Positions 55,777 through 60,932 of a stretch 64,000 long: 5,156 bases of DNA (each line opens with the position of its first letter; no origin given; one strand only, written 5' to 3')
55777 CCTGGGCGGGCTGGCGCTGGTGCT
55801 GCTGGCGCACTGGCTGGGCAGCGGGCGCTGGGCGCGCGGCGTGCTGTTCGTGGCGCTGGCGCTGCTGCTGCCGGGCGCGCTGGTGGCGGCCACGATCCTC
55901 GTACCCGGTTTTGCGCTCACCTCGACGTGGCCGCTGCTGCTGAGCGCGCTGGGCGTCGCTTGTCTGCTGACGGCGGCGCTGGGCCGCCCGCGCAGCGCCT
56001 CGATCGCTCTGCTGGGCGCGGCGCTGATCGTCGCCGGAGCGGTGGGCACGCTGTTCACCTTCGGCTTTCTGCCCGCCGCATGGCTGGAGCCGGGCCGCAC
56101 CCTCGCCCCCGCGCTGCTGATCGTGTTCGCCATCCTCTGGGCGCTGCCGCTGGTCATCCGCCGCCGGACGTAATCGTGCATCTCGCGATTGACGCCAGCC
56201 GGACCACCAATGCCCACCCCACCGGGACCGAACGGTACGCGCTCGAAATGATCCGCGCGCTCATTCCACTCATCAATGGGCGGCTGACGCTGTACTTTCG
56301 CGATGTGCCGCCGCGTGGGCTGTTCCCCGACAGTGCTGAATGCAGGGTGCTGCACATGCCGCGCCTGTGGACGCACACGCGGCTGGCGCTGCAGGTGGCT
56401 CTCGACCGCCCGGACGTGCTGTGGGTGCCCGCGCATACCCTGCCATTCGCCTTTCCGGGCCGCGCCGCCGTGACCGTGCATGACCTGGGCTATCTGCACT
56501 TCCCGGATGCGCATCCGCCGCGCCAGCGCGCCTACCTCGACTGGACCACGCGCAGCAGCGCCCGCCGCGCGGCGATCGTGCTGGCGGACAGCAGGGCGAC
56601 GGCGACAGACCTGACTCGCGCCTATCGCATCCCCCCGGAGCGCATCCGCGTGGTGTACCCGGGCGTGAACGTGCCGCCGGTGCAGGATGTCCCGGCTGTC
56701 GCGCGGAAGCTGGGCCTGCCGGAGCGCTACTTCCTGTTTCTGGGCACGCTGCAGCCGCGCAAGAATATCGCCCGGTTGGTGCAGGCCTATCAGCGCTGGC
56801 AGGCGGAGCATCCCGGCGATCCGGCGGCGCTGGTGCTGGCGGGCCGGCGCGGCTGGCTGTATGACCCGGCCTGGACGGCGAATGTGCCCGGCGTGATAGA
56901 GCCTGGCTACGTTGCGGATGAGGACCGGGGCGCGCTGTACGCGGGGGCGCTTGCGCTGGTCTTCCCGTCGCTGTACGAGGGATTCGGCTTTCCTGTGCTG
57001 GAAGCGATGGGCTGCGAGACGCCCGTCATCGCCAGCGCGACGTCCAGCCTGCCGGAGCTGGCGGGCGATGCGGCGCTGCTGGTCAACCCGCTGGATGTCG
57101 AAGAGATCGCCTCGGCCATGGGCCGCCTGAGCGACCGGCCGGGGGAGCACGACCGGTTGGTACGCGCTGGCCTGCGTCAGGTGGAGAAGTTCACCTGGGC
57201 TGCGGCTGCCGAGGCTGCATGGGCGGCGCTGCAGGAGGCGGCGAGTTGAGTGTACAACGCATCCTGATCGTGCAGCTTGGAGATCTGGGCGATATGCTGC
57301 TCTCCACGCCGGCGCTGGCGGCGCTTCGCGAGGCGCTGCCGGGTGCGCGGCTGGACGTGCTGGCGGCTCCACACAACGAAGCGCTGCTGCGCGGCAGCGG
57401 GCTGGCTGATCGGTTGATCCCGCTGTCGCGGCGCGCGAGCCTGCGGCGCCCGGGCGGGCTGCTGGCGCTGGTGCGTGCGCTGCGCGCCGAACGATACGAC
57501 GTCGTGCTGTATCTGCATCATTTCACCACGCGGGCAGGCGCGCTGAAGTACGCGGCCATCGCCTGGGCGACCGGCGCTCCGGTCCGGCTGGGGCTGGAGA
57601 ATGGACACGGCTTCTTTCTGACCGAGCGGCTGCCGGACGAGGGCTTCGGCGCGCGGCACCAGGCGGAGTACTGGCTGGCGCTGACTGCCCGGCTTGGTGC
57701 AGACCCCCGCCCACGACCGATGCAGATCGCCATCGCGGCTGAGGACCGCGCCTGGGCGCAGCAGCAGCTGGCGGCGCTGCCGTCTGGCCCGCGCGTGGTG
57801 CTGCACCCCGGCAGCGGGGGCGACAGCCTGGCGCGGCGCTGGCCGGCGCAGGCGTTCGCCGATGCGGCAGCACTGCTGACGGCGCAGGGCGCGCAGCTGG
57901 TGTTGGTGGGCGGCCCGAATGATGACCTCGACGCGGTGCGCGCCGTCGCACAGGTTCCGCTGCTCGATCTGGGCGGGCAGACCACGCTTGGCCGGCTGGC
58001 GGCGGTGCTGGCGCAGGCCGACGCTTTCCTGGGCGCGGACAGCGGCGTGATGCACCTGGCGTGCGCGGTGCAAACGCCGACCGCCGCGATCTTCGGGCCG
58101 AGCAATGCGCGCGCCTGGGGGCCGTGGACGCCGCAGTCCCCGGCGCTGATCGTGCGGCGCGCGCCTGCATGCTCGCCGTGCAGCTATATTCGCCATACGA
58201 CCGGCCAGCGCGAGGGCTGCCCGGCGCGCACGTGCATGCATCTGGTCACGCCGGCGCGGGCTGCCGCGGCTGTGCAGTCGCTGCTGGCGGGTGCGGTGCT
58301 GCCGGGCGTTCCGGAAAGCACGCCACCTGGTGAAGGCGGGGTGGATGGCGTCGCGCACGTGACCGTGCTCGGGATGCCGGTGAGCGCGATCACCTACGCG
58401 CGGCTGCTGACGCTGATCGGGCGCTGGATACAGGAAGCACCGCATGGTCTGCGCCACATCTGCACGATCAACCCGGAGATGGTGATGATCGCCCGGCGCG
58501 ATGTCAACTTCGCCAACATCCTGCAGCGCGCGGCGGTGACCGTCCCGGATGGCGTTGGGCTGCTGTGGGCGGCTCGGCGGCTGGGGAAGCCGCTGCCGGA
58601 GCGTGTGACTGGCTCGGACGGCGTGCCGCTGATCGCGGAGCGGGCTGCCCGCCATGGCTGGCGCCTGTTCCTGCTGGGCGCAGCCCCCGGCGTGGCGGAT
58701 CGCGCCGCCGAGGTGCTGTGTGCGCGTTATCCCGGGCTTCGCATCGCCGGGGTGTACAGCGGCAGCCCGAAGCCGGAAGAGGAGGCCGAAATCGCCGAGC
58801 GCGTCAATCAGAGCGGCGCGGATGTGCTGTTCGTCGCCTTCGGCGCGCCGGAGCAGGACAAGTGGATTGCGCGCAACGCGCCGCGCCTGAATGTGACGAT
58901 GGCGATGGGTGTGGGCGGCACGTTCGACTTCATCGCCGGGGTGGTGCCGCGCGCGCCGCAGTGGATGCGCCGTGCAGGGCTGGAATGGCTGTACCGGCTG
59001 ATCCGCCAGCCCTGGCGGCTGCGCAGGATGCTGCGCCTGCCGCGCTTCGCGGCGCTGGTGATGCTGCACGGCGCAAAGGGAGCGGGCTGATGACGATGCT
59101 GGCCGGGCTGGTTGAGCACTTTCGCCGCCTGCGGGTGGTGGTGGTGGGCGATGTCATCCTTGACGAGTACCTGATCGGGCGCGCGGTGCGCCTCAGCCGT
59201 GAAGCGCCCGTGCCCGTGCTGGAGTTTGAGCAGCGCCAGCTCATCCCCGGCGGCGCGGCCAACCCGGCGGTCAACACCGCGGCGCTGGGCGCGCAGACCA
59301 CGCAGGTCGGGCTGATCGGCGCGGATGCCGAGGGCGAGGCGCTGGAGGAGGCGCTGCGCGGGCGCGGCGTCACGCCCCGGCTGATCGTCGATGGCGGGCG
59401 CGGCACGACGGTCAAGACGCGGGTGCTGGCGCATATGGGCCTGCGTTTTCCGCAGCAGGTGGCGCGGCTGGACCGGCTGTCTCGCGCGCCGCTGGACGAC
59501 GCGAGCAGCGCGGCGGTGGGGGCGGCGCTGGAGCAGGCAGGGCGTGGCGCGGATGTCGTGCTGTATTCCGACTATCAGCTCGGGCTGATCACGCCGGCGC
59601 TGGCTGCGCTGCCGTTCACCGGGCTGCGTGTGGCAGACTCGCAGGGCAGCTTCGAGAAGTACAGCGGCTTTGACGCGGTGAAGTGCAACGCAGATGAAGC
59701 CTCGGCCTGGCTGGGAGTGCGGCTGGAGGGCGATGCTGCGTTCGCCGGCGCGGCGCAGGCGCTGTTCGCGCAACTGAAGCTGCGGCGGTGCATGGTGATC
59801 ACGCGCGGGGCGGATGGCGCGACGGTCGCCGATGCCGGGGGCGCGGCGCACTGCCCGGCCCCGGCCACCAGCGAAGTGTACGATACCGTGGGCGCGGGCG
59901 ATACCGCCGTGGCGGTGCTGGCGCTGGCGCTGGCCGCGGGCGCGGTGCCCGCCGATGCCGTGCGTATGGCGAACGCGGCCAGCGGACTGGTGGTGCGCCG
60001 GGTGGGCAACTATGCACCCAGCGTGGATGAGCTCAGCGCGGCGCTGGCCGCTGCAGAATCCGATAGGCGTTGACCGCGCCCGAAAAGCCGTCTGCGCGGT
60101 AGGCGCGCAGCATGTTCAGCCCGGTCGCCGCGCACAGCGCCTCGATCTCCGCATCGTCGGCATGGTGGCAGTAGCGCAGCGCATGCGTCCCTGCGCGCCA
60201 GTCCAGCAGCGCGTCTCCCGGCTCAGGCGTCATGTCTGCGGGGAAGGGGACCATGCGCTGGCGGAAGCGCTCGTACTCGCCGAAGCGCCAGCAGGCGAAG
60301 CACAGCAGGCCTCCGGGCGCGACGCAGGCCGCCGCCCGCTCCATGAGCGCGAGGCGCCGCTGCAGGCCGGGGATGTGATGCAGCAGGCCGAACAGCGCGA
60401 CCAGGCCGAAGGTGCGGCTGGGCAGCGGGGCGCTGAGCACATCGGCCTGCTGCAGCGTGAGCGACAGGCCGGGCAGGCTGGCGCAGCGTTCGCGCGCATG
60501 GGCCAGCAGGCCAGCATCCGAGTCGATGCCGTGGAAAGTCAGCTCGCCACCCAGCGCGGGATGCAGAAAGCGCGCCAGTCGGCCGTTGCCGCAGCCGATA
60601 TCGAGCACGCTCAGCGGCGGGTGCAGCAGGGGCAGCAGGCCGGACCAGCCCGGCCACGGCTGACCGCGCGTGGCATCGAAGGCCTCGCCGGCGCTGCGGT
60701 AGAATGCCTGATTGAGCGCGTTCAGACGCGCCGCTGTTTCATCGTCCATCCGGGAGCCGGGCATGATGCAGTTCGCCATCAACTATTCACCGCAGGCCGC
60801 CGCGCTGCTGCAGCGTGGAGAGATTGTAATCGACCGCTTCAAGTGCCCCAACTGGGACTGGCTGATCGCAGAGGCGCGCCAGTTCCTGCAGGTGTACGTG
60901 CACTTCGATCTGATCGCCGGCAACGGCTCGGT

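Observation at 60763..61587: Orphan DUF692/MNIO-family iron enzyme with no visible precursor peptide or partner protein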

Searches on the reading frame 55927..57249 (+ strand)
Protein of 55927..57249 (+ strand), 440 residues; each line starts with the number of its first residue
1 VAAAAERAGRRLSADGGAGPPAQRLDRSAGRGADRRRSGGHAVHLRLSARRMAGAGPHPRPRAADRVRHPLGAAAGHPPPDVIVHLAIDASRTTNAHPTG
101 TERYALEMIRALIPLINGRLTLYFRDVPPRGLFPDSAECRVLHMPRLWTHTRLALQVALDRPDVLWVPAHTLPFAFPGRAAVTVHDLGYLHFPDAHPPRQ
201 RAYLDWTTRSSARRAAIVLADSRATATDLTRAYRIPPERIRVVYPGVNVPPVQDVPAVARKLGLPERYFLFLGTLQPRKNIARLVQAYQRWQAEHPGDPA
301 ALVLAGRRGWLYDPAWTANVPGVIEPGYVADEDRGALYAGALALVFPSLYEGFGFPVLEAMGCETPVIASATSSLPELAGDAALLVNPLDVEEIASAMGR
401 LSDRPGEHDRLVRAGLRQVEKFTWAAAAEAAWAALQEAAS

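Call 4: search_protein_families(library=pfam, proteins=[window:55927-57249:+], max_evalue=0.01)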
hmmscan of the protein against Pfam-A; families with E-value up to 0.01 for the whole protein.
window:55927-57249:+ (440 aa): 5 families
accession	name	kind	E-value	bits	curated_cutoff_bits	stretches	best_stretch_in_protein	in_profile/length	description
PF13692.12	Glyco_trans_1_4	-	1.4e-23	84.2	27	1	267-402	2-140/142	Glycosyl transferases group 1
PF00534.26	Glycos_transf_1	-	1.8e-23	83.4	26.4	1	265-415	14-169/172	Glycosyl transferases group 1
PF13439.12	Glyco_transf_4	-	2.7e-12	47.5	28.5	1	100-249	3-168/170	Glycosyltransferase Family 4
PF13524.12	Glyco_trans_1_2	-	7e-07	29.7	25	1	302-429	17-140/144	Glycosyl transferase-like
PF20706.3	GT4-conflict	-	2.5e-06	27.2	26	1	328-437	268-360/385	Family 4 Glycosyltransferase in conflict systems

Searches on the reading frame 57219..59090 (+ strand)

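Call 4: search_protein_families(library=pfam, proteins=[window:57219-59090:+], max_evalue=0.01)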
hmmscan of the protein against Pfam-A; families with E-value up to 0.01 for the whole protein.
window:57219-59090:+ (623 aa): 2 families
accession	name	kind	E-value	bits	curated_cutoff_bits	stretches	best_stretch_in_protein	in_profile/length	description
PF03808.19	Glyco_tran_WecG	-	2.6e-66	223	27.4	1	438-604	1-167/168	Glycosyl transferase WecG/TagA/CpsF family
PF01075.23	Glyco_transf_9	-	1e-35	123.7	22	1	82-320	2-235/247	Glycosyltransferase family 9 (heptosyltransferase)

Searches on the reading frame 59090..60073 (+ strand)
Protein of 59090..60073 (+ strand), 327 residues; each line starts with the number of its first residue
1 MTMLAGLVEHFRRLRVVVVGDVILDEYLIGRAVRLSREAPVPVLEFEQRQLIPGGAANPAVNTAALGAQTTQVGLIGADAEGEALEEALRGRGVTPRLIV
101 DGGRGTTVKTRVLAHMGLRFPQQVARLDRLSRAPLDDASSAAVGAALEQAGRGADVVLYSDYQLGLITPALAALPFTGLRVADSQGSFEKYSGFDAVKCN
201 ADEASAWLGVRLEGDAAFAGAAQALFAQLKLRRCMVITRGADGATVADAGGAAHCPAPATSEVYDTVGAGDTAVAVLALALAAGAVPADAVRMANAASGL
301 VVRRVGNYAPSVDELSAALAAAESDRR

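Call 4: search_protein_families(library=pfam, proteins=[window:59090-60073:+], max_evalue=0.01)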
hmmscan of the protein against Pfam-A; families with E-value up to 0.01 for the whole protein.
window:59090-60073:+ (327 aa): 2 families
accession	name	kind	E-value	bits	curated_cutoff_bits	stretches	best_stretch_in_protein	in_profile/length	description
PF00294.29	PfkB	-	4.4e-35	121.9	25.8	1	15-310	3-298/302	pfkB family carbohydrate kinase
PF25270.1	Khk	-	1e-06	28.7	35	1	200-318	247-361/365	Prokaryotic ketohexokinase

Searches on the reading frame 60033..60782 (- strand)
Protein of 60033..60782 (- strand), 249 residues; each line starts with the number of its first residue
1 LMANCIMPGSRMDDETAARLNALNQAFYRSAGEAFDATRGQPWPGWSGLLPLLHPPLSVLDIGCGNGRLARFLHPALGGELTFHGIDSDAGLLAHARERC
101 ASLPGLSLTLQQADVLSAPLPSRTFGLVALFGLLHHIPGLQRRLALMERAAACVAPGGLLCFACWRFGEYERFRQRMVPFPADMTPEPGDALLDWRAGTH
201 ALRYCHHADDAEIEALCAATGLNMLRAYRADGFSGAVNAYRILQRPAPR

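Call 4: search_protein_families(library=pfam, proteins=[window:60033-60782:-], max_evalue=0.01)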
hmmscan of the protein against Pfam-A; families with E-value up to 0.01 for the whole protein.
window:60033-60782:- (249 aa): 7 families
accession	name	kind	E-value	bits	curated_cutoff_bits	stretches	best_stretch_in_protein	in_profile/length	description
PF13649.12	Methyltransf_25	-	2.4e-17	63.8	27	1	59-158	1-97/97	Methyltransferase domain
PF08242.18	Methyltransf_12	-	1.4e-14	55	30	1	60-160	1-98/98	Methyltransferase domain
PF08241.18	Methyltransf_11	-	2.4e-13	51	21.2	1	60-162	1-95/95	Methyltransferase domain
PF13489.12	Methyltransf_23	-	2e-12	47.6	27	1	50-225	17-162/164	Methyltransferase domain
PF13847.12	Methyltransf_31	-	7.1e-12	45.7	27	1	57-151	5-101/145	Methyltransferase domain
PF13679.12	Methyltransf_32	-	0.0021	18.5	27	1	56-110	26-84/143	Methyltransferase domain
PF05175.20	MTS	-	0.0058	16.7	23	0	53-119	27-94/170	Methyltransferase small domain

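Call 5: search_protein_families(library=ncbifam, proteins=[window:60033-60782:-], max_evalue=0.01)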
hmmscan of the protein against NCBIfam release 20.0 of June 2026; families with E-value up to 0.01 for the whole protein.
window:60033-60782:- (249 aa): 19 families
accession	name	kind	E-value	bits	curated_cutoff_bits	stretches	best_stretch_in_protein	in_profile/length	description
NF043040.1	corrin_prot_MT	hypoth_equivalog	5.7e-09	35.7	180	1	58-161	44-146/216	corrinoid protein-associated methyltransferase CpaM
NF047649.1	MTase_UXPK_star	exception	1.5e-07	30.7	460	1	52-162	74-181/283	methyltransferase/UXPK-star double selenoprotein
NF001244.0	PRK00216.1-5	equivalog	2.1e-07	30.5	216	1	58-132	51-127/236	bifunctional demethylmenaquinone methyltransferase/2-methoxy-6-polyprenyl-1,4-benzoquinol methylase UbiE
NF045667.1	MTase_DVU1556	equivalog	4.3e-07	29.6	155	1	54-161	21-118/213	DVU_1556 family methyltransferase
NF004851.0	PRK06202.1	equivalog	9.3e-06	25.2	243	1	56-141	61-146/237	hypothetical protein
NF041820.1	daptide_MTase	equivalog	1.9e-05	24.3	175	1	58-166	39-146/243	daptide-type RiPP biosynthesis methyltransferase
TIGR01934.1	MenG_MenH_UbiE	subfamily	2.8e-05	23.5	158.35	1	56-133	40-116/223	ubiquinone/menaquinone biosynthesis methyltransferase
TIGR01983.1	UbiG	equivalog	3.1e-05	23.4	102.95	1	57-163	51-152/228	bifunctional 2-polyprenyl-6-hydroxyphenol methylase/3-demethylubiquinol 3-O-methyltransferase UbiG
NF038261.1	rhodoquin_RquA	equivalog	7.3e-05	22.6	175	1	53-162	47-153/218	rhodoquinone biosynthesis methyltransferase RquA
NF008686.0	PRK11705.1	equivalog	0.0002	20.5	400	1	53-160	165-263/383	cyclopropane fatty acyl phospholipid synthase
NF001243.0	PRK00216.1-4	equivalog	0.00036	19.9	235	1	58-161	50-151/237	demethylmenaquinone methyltransferase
TIGR04290.1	meth_Rta_06860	hypoth_equivalog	0.00058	19.4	300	1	58-137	52-128/226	TIGR04290 family methyltransferase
TIGR02752.1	MenG_heptapren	equivalog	0.00061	19.4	419.85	1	58-161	48-149/231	demethylmenaquinone methyltransferase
NF002463.0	PRK01683.1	equivalog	0.00063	19.4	297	1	56-106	32-78/258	trans-aconitate 2-methyltransferase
NF050150.1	RiPP_MTase_ApyS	equivalog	0.0012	18.2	400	1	58-102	144-187/323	RiPP biosynthesis methyltransferase ApyS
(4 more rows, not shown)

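Call 85: search_protein_families(library=ncbifam, proteins=[window:60033-60764:-], max_evalue=0.00001)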
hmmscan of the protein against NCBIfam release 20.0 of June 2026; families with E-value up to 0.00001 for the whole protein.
window:60033-60764:- (243 aa): 5 families
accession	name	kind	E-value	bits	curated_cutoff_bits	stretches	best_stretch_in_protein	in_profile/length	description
NF043040.1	corrin_prot_MT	hypoth_equivalog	5.2e-09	35.9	180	1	52-155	44-146/216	corrinoid protein-associated methyltransferase CpaM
NF047649.1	MTase_UXPK_star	exception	1.4e-07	30.8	460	1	46-156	74-181/283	methyltransferase/UXPK-star double selenoprotein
NF001244.0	PRK00216.1-5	equivalog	2e-07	30.6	216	1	52-126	51-127/236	bifunctional demethylmenaquinone methyltransferase/2-methoxy-6-polyprenyl-1,4-benzoquinol methylase UbiE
NF045667.1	MTase_DVU1556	equivalog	4.2e-07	29.6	155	1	48-155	21-118/213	DVU_1556 family methyltransferase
NF004851.0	PRK06202.1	equivalog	8.7e-06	25.3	243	0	50-135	61-146/237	hypothetical protein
